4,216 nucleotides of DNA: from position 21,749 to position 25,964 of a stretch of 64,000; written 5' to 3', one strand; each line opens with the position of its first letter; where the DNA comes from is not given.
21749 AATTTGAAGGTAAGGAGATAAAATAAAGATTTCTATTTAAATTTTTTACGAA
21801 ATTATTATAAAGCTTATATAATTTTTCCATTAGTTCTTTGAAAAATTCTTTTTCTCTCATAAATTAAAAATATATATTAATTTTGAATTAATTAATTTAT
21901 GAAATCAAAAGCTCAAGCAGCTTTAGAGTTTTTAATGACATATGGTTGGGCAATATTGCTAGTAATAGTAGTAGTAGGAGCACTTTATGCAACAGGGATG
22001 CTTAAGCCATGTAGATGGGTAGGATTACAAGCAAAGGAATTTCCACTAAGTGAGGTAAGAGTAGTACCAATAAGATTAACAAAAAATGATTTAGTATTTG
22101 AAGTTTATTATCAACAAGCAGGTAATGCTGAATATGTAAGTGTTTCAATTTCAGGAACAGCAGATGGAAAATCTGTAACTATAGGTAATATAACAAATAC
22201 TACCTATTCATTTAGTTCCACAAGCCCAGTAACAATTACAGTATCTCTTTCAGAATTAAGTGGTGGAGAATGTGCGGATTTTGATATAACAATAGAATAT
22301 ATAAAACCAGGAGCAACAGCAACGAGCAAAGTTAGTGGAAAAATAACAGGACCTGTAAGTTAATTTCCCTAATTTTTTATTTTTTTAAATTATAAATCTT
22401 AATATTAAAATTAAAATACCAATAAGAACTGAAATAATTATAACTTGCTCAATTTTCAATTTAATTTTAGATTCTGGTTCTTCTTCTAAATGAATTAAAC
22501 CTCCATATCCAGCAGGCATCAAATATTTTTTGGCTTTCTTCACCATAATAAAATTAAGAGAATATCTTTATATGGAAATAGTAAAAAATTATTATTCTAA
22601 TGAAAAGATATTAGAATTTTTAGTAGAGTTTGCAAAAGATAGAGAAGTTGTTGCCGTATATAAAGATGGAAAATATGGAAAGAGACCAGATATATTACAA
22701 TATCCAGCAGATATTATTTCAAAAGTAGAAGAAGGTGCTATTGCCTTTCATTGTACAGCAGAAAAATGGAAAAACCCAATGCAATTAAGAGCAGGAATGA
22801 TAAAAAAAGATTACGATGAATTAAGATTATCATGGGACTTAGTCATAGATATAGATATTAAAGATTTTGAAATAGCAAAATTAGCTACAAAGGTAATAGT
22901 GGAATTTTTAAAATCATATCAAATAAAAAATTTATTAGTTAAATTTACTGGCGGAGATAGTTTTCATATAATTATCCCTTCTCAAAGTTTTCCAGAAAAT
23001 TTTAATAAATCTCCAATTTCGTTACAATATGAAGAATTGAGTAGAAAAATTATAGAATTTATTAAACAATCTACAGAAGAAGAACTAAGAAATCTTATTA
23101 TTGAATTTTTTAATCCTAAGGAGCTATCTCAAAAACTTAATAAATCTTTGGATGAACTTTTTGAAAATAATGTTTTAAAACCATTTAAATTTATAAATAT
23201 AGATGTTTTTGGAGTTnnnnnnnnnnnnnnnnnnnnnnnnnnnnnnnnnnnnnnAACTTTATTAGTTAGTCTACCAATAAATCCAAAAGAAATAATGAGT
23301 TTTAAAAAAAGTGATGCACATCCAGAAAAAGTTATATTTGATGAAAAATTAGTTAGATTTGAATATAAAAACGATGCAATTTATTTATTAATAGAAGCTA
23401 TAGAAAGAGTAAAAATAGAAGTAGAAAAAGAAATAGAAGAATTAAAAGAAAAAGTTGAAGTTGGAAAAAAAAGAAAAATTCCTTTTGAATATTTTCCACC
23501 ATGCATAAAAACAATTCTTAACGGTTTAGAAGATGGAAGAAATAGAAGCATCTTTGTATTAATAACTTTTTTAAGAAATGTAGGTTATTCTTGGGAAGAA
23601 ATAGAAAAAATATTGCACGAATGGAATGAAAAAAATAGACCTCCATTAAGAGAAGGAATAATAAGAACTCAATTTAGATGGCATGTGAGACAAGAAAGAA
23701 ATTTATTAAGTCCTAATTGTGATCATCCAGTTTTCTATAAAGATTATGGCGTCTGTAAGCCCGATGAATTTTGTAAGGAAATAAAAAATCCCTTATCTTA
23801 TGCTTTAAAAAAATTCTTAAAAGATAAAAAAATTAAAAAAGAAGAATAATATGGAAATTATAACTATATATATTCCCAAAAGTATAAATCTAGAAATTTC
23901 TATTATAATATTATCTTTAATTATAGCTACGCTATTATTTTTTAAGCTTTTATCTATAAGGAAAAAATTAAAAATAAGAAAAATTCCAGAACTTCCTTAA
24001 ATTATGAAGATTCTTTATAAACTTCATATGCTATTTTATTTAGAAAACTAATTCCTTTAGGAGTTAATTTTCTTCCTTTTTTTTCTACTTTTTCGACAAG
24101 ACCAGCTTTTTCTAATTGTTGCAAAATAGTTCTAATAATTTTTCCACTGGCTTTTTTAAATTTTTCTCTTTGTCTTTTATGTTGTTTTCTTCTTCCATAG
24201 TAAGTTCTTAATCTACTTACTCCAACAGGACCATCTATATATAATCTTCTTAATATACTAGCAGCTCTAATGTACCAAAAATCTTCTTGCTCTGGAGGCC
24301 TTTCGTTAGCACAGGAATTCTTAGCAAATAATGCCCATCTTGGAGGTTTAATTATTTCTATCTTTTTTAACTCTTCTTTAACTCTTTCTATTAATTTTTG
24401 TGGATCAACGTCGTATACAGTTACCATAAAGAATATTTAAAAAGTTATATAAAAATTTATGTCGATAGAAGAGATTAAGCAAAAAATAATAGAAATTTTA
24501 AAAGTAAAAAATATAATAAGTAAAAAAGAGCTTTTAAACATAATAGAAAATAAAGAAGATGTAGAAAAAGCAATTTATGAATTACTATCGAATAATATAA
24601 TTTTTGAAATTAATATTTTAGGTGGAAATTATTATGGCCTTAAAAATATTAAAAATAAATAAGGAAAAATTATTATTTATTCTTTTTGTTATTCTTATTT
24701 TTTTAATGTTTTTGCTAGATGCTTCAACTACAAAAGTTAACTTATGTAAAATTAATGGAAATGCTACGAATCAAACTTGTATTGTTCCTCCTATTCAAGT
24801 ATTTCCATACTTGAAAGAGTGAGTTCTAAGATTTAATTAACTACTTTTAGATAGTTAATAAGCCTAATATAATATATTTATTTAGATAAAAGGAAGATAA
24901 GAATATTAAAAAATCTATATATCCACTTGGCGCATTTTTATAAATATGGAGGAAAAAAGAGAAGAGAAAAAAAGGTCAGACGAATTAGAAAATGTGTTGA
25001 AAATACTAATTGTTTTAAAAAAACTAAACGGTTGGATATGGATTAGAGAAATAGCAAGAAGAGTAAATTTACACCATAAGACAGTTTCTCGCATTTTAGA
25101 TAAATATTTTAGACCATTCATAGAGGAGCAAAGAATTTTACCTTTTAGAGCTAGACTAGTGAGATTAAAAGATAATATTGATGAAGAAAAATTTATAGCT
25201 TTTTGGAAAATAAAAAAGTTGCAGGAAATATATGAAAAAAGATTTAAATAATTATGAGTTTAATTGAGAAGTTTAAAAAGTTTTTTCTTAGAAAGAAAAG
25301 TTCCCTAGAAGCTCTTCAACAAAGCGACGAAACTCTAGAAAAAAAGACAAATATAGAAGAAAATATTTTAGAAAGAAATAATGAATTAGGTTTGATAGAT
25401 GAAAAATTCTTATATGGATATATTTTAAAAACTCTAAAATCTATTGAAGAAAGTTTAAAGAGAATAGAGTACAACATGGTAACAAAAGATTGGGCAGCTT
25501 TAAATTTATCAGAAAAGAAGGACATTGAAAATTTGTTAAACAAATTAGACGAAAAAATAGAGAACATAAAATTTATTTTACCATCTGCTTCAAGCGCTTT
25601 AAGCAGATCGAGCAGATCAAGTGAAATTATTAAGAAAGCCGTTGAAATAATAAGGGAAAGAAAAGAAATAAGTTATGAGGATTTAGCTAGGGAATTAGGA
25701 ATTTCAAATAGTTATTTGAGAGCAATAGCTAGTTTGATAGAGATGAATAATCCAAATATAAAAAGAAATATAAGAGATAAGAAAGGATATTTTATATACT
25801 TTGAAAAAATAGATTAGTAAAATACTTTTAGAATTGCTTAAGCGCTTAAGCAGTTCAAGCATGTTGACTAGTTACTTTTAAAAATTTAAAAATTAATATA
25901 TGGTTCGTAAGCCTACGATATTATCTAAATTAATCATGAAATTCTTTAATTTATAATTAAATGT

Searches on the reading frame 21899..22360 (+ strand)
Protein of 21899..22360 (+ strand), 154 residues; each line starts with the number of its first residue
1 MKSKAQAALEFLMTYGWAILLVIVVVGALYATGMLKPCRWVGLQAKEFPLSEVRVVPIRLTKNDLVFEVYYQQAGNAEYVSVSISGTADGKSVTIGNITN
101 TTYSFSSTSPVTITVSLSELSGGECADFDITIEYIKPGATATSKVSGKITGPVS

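Call 6: search_protein_families(library=pfam, proteins=[window:21899-22360:+], max_evalue=1)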
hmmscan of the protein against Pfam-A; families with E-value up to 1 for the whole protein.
window:21899-22360:+ (154 aa): 2 families
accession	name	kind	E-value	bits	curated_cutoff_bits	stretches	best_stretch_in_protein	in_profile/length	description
PF04151.21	PPC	-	0.006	17.9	25.9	1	100-137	2-36/70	Bacterial pre-peptidase C-terminal domain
PF21392.3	COQ9_N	-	0.2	11.9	27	1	7-18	11-22/31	Ubiquinone biosynthesis protein COQ9, N-terminal domain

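Call 45: search_protein_families(library=ncbifam, proteins=[window:21899-22360:+], max_evalue=0.1)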
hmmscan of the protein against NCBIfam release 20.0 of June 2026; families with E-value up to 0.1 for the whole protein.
window:21899-22360:+ (154 aa): 1 family
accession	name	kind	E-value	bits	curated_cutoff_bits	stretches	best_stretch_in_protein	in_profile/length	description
NF038128.1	choice_anch_J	domain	0.033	14.4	30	1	62-141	74-152/162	choice-of-anchor J domain-containing protein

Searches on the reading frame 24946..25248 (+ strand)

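Call 65: search_protein_families(library=pfam, proteins=[window:24946-25248:+], max_evalue=0.01)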
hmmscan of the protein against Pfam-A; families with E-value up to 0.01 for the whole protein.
window:24946-25248:+ (101 aa): 5 families
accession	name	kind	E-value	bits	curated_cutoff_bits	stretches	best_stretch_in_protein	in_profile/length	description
PF13542.12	HTH_Tnp_ISL3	-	0.002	18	27.4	1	33-54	29-50/51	Helix-turn-helix domain of transposase family ISL3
PF13936.12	HTH_38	-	0.0026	17.9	27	1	33-51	23-41/44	Helix-turn-helix domain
PF13384.12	HTH_23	-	0.0055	16.9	24.6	0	33-54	20-41/50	Homeodomain-like domain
PF13518.12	HTH_28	-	0.0081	16.7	25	0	19-54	2-36/52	Helix-turn-helix domain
PF13412.12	HTH_24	-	0.0091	16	21.9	0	16-53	4-40/48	Winged helix-turn-helix DNA-binding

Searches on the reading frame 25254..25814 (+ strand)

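Call 65: search_protein_families(library=pfam, proteins=[window:25254-25814:+], max_evalue=0.01)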
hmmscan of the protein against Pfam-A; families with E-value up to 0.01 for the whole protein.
window:25254-25814:+ (187 aa): 4 families
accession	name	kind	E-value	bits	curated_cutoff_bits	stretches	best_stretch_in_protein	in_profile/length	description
PF01381.28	HTH_3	-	0.00011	22.6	23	1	133-158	4-29/55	Helix-turn-helix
PF13413.12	HTH_25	-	0.00049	20.3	24.6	1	134-158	6-30/62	Helix-turn-helix domain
PF12320.13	SbcD_C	-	0.002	19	24.4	1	59-147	3-88/94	Type 5 capsule protein repressor C-terminal domain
PF13412.12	HTH_24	-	0.0029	17.6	21.9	1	124-156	3-35/48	Winged helix-turn-helix DNA-binding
